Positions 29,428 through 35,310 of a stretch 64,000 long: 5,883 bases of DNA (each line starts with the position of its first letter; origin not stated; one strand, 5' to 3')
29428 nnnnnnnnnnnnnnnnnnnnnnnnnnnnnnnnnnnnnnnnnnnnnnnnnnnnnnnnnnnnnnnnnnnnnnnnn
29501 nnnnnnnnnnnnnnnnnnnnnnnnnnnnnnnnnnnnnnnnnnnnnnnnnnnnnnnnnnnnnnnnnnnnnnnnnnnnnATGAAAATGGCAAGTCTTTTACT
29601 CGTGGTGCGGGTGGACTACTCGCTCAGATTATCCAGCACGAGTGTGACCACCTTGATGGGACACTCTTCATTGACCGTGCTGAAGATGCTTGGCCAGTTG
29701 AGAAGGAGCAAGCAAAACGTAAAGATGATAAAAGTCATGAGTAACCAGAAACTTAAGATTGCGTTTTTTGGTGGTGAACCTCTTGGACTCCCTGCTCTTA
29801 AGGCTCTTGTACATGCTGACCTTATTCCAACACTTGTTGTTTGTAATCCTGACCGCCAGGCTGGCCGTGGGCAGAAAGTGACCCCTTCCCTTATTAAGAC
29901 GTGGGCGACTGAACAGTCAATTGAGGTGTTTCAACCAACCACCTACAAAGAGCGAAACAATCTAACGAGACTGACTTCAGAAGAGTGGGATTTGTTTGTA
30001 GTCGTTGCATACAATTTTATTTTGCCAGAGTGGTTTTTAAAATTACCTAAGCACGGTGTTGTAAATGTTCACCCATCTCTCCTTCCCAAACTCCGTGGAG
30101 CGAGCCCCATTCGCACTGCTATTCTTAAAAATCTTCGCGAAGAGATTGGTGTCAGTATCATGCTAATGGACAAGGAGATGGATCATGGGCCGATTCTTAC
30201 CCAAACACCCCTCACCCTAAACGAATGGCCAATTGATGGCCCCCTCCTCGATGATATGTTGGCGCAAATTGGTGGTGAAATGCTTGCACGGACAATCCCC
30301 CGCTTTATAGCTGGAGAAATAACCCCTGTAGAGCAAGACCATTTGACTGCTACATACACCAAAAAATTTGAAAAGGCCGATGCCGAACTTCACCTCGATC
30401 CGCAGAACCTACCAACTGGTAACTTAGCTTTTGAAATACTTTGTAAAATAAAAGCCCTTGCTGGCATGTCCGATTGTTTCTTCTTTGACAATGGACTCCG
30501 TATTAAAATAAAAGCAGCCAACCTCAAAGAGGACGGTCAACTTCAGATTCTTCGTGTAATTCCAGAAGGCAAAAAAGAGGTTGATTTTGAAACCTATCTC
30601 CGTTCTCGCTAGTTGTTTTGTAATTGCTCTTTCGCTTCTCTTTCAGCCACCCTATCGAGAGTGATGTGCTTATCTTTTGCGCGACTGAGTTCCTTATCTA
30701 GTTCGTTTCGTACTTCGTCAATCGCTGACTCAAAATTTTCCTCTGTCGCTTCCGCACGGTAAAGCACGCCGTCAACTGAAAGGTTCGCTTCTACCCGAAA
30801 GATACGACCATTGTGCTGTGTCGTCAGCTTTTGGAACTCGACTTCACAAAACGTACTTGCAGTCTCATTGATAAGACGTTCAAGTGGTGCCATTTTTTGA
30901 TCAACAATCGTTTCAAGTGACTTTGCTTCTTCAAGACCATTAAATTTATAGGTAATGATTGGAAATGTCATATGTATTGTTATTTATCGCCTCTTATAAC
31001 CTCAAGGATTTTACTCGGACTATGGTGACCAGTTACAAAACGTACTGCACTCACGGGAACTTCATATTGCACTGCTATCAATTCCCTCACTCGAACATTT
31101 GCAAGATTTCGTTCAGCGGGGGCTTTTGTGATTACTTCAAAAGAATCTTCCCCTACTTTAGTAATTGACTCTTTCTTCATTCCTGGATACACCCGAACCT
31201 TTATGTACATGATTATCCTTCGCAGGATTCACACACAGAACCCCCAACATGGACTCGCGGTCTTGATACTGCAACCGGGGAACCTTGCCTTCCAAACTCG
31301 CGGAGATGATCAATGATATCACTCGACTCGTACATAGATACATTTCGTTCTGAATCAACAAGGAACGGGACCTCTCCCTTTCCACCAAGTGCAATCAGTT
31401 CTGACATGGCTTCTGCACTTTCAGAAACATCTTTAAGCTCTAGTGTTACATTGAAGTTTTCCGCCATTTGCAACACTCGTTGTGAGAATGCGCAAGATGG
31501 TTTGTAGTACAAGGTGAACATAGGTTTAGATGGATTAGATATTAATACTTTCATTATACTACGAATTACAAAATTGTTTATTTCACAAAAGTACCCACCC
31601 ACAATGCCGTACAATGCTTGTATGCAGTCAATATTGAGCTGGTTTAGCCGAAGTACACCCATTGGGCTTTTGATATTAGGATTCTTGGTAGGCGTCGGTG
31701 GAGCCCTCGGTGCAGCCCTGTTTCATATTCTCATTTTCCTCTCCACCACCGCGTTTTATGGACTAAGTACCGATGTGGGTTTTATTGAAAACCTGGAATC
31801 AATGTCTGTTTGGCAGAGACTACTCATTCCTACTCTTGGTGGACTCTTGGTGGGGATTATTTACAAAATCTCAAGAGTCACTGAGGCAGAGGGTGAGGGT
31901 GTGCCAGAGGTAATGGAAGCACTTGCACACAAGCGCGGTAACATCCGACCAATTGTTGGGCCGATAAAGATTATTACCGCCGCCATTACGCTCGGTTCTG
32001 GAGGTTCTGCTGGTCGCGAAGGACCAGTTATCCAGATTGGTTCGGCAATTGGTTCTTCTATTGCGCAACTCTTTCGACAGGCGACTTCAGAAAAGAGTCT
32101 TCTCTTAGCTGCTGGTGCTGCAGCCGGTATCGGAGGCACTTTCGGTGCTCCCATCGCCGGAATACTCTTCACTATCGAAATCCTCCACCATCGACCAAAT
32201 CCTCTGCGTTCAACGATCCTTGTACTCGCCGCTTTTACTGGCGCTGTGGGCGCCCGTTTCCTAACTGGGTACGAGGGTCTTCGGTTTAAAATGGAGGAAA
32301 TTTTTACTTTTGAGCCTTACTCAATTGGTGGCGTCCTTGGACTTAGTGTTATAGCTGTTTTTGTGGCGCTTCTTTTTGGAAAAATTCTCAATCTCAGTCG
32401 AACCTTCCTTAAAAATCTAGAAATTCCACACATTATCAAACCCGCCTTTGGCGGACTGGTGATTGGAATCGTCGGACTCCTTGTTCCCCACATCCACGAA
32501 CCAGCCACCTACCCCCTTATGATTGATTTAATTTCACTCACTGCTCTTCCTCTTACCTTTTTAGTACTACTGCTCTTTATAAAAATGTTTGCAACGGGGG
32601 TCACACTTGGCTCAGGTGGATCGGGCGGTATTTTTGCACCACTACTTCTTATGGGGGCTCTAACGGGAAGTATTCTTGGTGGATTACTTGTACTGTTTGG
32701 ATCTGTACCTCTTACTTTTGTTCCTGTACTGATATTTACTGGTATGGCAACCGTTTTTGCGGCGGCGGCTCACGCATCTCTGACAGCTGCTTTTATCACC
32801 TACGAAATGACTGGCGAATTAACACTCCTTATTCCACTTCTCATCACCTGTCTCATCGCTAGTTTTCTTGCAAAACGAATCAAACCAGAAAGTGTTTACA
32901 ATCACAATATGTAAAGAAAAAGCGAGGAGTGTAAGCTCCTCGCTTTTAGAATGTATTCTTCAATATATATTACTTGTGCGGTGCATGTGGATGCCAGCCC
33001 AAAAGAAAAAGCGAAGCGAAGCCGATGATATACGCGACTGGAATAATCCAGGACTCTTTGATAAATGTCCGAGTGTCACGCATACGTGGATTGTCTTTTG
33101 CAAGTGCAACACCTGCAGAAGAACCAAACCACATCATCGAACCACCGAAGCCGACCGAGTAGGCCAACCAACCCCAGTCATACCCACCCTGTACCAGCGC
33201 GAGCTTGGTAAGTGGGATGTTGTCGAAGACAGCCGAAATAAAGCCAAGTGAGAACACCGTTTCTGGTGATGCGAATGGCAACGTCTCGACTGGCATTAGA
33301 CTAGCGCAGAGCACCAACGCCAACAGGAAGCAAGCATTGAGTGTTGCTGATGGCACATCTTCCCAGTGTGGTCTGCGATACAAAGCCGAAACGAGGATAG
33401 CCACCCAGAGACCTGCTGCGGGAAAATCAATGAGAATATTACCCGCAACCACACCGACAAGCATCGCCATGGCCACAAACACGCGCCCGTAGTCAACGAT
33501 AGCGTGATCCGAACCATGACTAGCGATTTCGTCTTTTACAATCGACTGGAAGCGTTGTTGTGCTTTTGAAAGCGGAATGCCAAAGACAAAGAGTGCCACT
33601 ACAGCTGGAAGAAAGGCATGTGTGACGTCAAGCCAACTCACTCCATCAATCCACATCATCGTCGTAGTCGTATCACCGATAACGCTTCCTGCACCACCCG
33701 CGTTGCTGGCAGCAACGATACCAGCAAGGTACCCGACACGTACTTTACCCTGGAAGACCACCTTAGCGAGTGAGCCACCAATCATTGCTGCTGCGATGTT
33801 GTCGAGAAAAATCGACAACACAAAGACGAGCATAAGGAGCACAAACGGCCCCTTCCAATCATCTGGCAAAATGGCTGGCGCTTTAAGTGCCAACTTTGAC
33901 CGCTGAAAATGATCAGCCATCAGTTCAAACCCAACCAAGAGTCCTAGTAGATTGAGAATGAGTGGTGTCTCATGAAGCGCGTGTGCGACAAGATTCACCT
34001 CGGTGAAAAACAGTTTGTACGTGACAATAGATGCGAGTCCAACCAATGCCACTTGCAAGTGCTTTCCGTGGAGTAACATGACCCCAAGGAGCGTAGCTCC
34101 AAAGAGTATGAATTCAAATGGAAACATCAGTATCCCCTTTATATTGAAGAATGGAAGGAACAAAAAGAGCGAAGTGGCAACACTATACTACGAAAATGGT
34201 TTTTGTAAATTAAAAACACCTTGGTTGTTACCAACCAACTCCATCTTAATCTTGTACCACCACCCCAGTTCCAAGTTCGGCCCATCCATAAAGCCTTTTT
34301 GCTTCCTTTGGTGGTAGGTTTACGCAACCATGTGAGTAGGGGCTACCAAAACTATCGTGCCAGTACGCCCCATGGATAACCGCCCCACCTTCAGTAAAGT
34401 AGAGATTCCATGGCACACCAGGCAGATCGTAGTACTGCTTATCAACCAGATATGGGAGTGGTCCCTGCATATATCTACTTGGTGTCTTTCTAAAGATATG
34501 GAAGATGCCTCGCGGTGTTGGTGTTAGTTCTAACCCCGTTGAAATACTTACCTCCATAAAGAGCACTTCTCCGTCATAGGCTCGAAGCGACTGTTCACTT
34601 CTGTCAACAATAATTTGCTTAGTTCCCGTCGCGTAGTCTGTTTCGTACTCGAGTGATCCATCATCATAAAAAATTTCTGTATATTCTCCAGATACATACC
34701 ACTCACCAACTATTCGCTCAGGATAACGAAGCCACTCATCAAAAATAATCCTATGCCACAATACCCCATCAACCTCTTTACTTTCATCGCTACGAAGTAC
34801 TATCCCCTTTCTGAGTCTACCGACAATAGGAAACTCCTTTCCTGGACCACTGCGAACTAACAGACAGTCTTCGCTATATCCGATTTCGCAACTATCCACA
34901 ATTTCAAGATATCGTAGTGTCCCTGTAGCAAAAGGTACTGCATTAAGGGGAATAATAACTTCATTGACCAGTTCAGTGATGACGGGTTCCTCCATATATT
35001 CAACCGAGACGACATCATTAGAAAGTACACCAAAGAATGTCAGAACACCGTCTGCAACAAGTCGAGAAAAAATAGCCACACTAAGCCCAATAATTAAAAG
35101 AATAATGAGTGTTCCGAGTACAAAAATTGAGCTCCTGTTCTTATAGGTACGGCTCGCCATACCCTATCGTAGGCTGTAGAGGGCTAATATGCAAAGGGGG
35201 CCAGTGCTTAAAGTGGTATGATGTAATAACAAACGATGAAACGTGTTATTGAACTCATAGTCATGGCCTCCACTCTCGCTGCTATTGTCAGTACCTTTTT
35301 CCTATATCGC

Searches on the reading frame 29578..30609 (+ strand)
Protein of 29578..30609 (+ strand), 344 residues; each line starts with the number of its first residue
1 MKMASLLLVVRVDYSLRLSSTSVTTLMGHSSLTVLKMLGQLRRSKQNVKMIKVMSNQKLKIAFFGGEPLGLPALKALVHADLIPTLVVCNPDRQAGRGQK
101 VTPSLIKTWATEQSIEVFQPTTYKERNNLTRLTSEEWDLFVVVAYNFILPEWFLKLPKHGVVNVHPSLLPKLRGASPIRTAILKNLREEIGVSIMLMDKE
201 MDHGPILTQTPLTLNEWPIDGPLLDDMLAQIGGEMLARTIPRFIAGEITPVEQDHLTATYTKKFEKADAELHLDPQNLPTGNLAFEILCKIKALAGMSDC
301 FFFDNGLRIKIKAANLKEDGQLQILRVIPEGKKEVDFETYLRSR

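Call 48: search_protein_families(library=pfam, proteins=[window:29578-30609:+])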
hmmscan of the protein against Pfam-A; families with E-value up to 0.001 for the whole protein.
window:29578-30609:+ (344 aa): 1 family
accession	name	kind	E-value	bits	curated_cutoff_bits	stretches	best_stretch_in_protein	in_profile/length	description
PF00551.24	Formyl_trans_N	-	2.1e-27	96.5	26.1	1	85-211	31-153/181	Formyl transferase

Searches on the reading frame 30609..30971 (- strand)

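Call 48: search_protein_families(library=pfam, proteins=[window:30609-30971:-])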
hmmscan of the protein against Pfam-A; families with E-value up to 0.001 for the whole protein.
window:30609-30971:- (120 aa): 1 family
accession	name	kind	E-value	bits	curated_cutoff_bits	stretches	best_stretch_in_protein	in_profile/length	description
PF02482.25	Ribosomal_S30AE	-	7.4e-13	49.5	23.7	1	6-102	1-87/88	Sigma 54 modulation protein / S30EA ribosomal protein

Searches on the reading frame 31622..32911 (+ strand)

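Call 38: search_protein_families(library=pfam, proteins=[window:31622-32911:+])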
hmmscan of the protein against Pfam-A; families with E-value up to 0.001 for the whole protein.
window:31622-32911:+ (430 aa): 1 family
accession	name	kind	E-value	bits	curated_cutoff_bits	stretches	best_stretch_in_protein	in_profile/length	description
PF00654.25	Voltage_CLC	-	3.9e-76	256.9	24.8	1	73-417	1-345/346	Voltage gated chloride channel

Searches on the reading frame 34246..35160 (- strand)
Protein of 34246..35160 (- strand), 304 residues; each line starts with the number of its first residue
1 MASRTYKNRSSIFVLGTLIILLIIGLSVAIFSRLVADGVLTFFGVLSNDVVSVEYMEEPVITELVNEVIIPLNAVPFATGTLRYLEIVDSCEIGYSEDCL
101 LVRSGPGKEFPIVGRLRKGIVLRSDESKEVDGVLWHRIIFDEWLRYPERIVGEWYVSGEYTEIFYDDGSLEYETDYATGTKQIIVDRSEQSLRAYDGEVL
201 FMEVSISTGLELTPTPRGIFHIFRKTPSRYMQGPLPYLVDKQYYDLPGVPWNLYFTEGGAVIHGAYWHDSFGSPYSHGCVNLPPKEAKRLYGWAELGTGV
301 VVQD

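Call 40: search_protein_families(library=pfam, proteins=[window:34246-35160:-])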
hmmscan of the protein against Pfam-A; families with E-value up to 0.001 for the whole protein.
window:34246-35160:- (304 aa): 1 family
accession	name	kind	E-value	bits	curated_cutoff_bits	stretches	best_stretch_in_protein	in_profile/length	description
PF03734.19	YkuD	-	9.7e-21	75.3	23.4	1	181-302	2-146/146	L,D-transpeptidase catalytic domain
